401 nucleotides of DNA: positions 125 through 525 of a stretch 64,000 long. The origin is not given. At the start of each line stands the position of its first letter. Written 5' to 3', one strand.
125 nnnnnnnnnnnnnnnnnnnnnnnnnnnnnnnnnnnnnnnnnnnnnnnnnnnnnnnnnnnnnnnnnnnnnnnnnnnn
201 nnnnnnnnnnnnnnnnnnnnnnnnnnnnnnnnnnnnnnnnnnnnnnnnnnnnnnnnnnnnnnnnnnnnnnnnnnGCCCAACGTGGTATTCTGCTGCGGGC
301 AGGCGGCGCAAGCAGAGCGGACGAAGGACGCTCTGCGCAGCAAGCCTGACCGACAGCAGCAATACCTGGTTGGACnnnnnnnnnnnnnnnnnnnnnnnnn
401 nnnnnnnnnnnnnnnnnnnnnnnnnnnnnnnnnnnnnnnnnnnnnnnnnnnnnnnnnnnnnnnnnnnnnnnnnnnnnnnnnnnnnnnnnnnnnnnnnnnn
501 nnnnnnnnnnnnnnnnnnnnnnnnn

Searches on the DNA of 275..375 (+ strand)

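Call 13: build_rna_model(alignment_id=A2)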
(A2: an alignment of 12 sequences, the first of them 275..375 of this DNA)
Model R1 built from alignment A2 (12 sequences, 105 columns); structure: RNAalifold consensus.
model positions 101; base pairs 33; branch points 0; effective number of sequences 1.24; information 0.59 bits per position. Calibrated on 0.2 Mb of random sequence (short: E-values are rough).
structure used (alignment columns):
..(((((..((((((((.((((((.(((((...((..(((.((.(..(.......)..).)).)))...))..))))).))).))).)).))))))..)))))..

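Call 14: search_with_rna_model(model_id=R1, source=window, filters=off, max_evalue=1)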
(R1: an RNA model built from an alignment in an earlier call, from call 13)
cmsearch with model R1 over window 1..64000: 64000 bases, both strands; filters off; matches with E-value up to 1: 94.
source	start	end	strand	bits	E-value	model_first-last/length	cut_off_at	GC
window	44294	44394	+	112.7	4.4e-24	1-101/101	no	0.6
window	10493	10593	+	110.8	1.3e-23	1-101/101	no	0.6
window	58312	58412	+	110.7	1.3e-23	1-101/101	no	0.67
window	28160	28263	+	110.4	1.5e-23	1-101/101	no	0.67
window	275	375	+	110.3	1.6e-23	1-101/101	no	0.64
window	18626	18729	+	110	1.8e-23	1-101/101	no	0.66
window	21180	21283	+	110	1.9e-23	1-101/101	no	0.68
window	60793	60893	+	110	1.9e-23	1-101/101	no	0.68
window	27038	27141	+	109.8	2.1e-23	1-101/101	no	0.65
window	48631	48734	+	109.3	2.8e-23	1-101/101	no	0.66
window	46807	46907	+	108.8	3.6e-23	1-101/101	no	0.63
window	17131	17234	+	108.4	4.6e-23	1-101/101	no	0.66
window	14280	14383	+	107.6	6.8e-23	1-101/101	no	0.67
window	53412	53515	+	107.6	7e-23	1-101/101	no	0.68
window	15638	15741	+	107.4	7.7e-23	1-101/101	no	0.65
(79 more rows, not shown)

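Call 24: search_with_rna_model(model_id=R1, sources=[L081, L082, L083], filters=off, max_evalue=1)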
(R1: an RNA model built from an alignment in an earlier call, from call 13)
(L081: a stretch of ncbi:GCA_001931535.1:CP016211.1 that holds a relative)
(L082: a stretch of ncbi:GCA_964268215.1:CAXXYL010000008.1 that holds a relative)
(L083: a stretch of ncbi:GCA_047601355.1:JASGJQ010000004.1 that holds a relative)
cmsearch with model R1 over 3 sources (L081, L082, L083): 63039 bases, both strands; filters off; matches with E-value up to 1: 42.
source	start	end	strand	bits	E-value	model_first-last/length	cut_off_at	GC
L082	20912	21004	-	89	1.6e-18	5-97/101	no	0.61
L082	12535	12619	-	49.9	2.6e-09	1-101/101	no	0.61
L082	13807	13895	-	49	4.1e-09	1-101/101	no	0.73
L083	12721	12807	-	48.1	6.8e-09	1-101/101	no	0.72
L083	18252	18338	-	48.1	6.8e-09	1-101/101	no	0.72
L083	11952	12038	-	47.1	1.2e-08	1-101/101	no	0.71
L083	13490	13576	-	44.2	5.8e-08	1-101/101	no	0.74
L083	19123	19196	-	43.5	8.3e-08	1-101/101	no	0.7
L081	17667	17752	-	43.3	9.1e-08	1-101/101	no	0.71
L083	15771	15860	-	41.2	2.8e-07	1-101/101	no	0.72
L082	17801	17883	-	37.2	2.5e-06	1-101/101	no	0.63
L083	17483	17569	-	36.5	3.7e-06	1-101/101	no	0.72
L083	14529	14615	-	36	4.7e-06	1-101/101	no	0.7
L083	20216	20297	-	31.9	4.3e-05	1-101/101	no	0.71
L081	12177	12259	-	31.8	4.5e-05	1-101/101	no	0.73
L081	16021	16106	-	28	0.00037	1-101/101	no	0.72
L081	16882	16970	-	27.1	0.00058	1-101/101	no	0.74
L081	14503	14588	-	25.6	0.0014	1-101/101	no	0.76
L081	12933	13018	-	25.5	0.0014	1-101/101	no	0.73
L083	11952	12038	+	23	0.0054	1-101/101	no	0.71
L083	12721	12807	+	22.9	0.0058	1-101/101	no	0.72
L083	18252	18338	+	22.9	0.0058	1-101/101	no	0.72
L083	19123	19196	+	21.7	0.011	1-101/101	no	0.7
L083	13490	13576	+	21.1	0.016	1-101/101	no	0.74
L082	20916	21000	+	20.9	0.017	1-101/101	no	0.62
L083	9714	9789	-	20.2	0.025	1-101/101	no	0.64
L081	806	899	+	20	0.028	1-101/101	no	0.72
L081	17667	17752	+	18.3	0.07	1-101/101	no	0.71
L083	9609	9684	-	17.9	0.085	1-101/101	no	0.66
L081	3959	4051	+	17.3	0.12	1-101/101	no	0.73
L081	19763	19850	-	17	0.14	1-101/101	no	0.75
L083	7136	7209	-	16.8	0.16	1-101/101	no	0.77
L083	15771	15860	+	16.8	0.16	1-101/101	no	0.72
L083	1674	1772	-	16.8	0.16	1-101/101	no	0.74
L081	2458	2544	-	16.5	0.18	1-101/101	no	0.71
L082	13807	13895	+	16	0.24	1-101/101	no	0.73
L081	7698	7788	+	16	0.24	1-101/101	no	0.73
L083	7196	7263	+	14.7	0.48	1-101/101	no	0.72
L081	1561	1656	+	14.5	0.55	1-101/101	no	0.72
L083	9714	9789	+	14.1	0.66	1-101/101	no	0.64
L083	8372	8433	-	13.7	0.86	1-101/101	no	0.79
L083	19608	19644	+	13.5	0.93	1-101/101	no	0.68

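Call 31: search_with_rna_model(model_id=R1, sources=[L001, L002, L003, L004, L005, L006, L007, L008, L009, L010, L011, L012, L013, L014, L015, L016, L017, L018, L019, L020, L021, L022, L023, L024, L025, L026, L027, L028, L029, L030, L031, L032, L033, L034, L035, L036, L037, L038, L039, L040], max_evalue=0.01)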
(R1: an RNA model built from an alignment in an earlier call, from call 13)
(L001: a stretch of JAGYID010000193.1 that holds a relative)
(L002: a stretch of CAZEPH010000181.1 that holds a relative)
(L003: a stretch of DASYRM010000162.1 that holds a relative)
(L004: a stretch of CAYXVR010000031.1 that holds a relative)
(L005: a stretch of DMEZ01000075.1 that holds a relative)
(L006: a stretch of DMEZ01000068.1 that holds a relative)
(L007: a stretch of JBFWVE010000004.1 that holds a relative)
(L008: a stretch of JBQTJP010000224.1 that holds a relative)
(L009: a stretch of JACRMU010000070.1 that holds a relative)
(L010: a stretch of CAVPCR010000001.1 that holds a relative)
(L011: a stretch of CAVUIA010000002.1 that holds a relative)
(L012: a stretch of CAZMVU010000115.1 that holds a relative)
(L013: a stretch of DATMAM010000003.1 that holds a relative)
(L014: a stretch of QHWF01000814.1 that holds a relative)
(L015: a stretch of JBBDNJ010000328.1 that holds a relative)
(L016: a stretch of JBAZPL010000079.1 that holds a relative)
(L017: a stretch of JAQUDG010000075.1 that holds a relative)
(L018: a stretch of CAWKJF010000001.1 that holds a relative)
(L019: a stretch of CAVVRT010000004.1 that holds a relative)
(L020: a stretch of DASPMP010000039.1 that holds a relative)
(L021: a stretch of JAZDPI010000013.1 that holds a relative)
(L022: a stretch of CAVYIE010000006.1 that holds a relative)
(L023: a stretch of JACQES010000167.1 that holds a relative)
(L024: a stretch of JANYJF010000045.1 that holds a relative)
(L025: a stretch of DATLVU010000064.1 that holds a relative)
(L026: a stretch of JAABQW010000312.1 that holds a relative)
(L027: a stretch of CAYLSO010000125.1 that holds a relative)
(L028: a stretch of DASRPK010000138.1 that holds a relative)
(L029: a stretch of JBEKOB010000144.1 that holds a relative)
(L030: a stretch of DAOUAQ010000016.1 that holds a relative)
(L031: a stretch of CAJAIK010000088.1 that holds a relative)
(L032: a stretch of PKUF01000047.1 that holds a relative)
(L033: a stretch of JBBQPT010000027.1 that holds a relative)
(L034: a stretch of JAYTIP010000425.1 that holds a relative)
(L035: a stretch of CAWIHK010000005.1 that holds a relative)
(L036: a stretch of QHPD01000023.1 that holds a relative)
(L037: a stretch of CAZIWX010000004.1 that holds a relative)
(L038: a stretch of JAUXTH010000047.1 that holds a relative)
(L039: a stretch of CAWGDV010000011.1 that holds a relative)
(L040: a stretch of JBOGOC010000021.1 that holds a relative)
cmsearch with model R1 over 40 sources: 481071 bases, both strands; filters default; matches with E-value up to 0.01: 39.
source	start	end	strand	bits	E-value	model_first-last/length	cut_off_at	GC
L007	12149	12256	-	44.4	3.8e-07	1-101/101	no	0.62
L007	12657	12764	-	44.4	3.9e-07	1-101/101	no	0.63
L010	11467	11567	-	42.8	9.2e-07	1-101/101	no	0.75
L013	7680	7752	-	42.7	9.8e-07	1-101/101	no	0.71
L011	11768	11877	-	41.4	1.9e-06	1-101/101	no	0.62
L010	13633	13733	-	40.5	3.2e-06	1-101/101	no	0.75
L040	5347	5440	-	39.3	6e-06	1-101/101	no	0.66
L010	18060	18123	-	38.9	7.5e-06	1-101/101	no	0.69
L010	11782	11877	-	38.8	8e-06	1-101/101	no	0.73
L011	12532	12641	-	37.5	1.6e-05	1-101/101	no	0.66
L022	19713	19772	-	37.2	1.9e-05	1-101/101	no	0.67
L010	14955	15054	-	37.1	2e-05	1-101/101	no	0.74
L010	15271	15370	-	37.1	2e-05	1-101/101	no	0.74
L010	15587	15686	-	37.1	2e-05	1-101/101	no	0.74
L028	11438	11554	-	36.6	2.7e-05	1-101/101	no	0.6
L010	18723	18825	-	36.4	2.9e-05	1-101/101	no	0.69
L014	3103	3172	-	35.4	4.9e-05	1-101/101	no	0.69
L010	12805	12864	-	33.9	0.00011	1-101/101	no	0.7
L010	14331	14427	-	33.9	0.00011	1-101/101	no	0.7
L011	12964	13076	-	33.9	0.00012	1-101/101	no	0.64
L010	15883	15983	-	33.2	0.00017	1-101/101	no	0.76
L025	11490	11590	-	33.2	0.00017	1-101/101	no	0.54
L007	11578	11688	-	33.2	0.00017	1-101/101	no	0.63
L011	16101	16222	-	32.4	0.00026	1-101/101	no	0.67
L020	11497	11604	-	31.2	0.00049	1-101/101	no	0.62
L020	12103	12210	-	30.9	0.00057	1-101/101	no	0.64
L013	6771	6865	-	30.5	0.00072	1-101/101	no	0.68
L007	12657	12764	+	29.6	0.0012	1-101/101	no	0.63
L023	12226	12332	-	29.5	0.0012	1-101/101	no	0.61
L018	2642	2764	+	29.4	0.0013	1-101/101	no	0.59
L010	20567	20624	-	28.8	0.0018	1-101/101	no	0.67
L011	17335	17445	-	28.4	0.0022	1-101/101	no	0.66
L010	11467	11567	+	28.1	0.0026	1-101/101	no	0.75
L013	2748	2835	-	26.8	0.0052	1-101/101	no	0.66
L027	12992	13093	-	26.8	0.0053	1-101/101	no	0.74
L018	8581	8703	+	26.7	0.0056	1-101/101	no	0.62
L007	12149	12256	+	26.5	0.0061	1-101/101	no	0.62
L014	2825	2882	-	26.5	0.0063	1-101/101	no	0.69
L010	13633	13733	+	25.7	0.0098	1-101/101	no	0.75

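Call 32: search_with_rna_model(model_id=R1, sources=[L041, L042, L043, L044, L045, L046, L047, L048, L049, L050, L051, L052, L053, L054, L055, L056, L057, L058, L059, L060, L061, L062, L063, L064, L065, L066, L067, L068, L069, L070, L071, L072, L073, L074, L075, L076, L077, L078, L079, L080], max_evalue=0.01)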
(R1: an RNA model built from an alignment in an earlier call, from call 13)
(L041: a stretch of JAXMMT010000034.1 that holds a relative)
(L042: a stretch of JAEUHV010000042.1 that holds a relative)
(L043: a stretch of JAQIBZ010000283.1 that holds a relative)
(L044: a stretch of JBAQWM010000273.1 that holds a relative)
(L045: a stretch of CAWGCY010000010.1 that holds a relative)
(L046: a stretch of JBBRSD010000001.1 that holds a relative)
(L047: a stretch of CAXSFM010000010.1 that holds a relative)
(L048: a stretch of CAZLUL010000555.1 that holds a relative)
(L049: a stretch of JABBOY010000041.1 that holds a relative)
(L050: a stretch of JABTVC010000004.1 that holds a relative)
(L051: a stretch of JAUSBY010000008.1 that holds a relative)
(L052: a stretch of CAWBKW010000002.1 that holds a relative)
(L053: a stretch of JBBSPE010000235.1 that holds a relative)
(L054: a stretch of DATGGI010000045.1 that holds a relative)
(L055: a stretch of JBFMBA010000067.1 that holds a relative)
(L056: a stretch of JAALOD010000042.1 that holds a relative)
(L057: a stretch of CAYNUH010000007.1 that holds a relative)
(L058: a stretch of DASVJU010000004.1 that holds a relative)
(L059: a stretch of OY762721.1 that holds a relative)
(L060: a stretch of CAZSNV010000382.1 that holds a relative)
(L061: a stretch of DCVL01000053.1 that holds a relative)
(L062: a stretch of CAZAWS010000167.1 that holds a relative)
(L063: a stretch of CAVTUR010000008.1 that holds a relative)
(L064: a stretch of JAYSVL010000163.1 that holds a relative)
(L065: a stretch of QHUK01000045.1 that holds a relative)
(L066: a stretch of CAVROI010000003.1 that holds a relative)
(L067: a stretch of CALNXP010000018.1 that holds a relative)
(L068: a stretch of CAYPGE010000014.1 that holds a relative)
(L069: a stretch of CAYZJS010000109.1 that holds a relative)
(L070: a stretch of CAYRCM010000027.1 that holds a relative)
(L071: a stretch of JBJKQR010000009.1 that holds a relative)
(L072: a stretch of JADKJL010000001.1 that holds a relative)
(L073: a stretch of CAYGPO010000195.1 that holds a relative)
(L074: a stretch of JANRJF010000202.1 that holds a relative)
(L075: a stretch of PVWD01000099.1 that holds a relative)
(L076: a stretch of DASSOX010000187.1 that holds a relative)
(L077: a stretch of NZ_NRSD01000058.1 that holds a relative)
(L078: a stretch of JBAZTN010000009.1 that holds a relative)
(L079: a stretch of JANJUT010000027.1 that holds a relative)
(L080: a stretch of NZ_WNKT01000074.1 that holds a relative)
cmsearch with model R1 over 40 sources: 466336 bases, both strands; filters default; matches with E-value up to 0.01: 18.
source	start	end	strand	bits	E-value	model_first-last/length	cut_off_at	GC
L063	3202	3295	-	33.4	0.00015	1-101/101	no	0.63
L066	11854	11989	-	33.2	0.00016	1-101/101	no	0.62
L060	3803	3893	-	31.5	0.0004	1-101/101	no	0.53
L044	1069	1198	+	30.5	0.00068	1-101/101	no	0.67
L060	4253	4344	-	30.2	0.00081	1-101/101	no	0.51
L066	13852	13990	-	30.2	0.00082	1-101/101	no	0.61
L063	12868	12966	-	29.1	0.0015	1-101/101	no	0.57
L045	19592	19651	-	28.7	0.0018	1-101/101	no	0.65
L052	15563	15651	-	28.5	0.0021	1-101/101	no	0.64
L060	3545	3635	-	28.2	0.0025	1-101/101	no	0.56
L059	3203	3278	+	26.8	0.0052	1-101/101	no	0.72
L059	2332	2407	+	26.8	0.0052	1-101/101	no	0.72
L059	4404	4479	+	26.8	0.0052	1-101/101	no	0.72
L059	9505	9580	+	26.8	0.0052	1-101/101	no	0.72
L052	19794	19877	-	26.7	0.0056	1-101/101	no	0.55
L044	307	372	+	26.6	0.0057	1-101/101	no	0.65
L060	3227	3319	-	25.7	0.0091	1-101/101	no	0.61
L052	16110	16196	-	25.7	0.0095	1-101/101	no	0.57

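Call 53: search_with_rna_model(model_id=R1, sources=[L084, L085, L086, L087, L062], filters=off, max_evalue=0.1)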
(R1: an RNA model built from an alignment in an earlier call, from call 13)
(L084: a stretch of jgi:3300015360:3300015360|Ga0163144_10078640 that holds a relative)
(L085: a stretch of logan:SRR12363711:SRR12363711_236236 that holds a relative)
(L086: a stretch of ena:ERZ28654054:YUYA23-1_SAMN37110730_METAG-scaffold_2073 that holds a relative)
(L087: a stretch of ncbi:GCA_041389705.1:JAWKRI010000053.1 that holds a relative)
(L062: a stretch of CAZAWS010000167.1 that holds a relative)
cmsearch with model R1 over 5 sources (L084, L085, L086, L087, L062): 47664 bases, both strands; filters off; matches with E-value up to 0.1: 3.
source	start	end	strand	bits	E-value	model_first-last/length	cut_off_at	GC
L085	3385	3445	-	49.3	2.6e-09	1-101/101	no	0.64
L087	3539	3632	-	20.9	0.013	1-101/101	no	0.7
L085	3385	3445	+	18.8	0.041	1-101/101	no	0.64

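Call 68: search_with_rna_model(model_id=R1, source=window, max_evalue=1e-7, make_alignment=true)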
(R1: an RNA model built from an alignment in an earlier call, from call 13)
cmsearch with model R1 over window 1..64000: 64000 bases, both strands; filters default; matches with E-value up to 1e-7: 54.
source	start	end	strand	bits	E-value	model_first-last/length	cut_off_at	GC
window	44294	44394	+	112.7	4.3e-24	1-101/101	no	0.6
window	10493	10593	+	110.8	1.2e-23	1-101/101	no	0.6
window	58312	58412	+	110.8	1.2e-23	1-101/101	no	0.67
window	28160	28263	+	110.4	1.5e-23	1-101/101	no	0.67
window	275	375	+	110.3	1.6e-23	1-101/101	no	0.64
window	18626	18729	+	110.1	1.8e-23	1-101/101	no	0.66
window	21180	21283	+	110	1.9e-23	1-101/101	no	0.68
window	60793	60893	+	110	1.9e-23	1-101/101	no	0.68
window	27038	27141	+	109.8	2.1e-23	1-101/101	no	0.65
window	48631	48734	+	109.3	2.7e-23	1-101/101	no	0.66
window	46807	46907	+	108.8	3.5e-23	1-101/101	no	0.63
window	17131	17234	+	108.4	4.5e-23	1-101/101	no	0.66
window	14280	14383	+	107.6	6.7e-23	1-101/101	no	0.67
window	53412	53515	+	107.6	6.9e-23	1-101/101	no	0.68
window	15638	15741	+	107.4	7.6e-23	1-101/101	no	0.65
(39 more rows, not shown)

Alignment A3: 54 matches aligned to the model, 204 columns, each read 5' to 3' on its own strand. Consensus structure (alignment columns), stored with it:
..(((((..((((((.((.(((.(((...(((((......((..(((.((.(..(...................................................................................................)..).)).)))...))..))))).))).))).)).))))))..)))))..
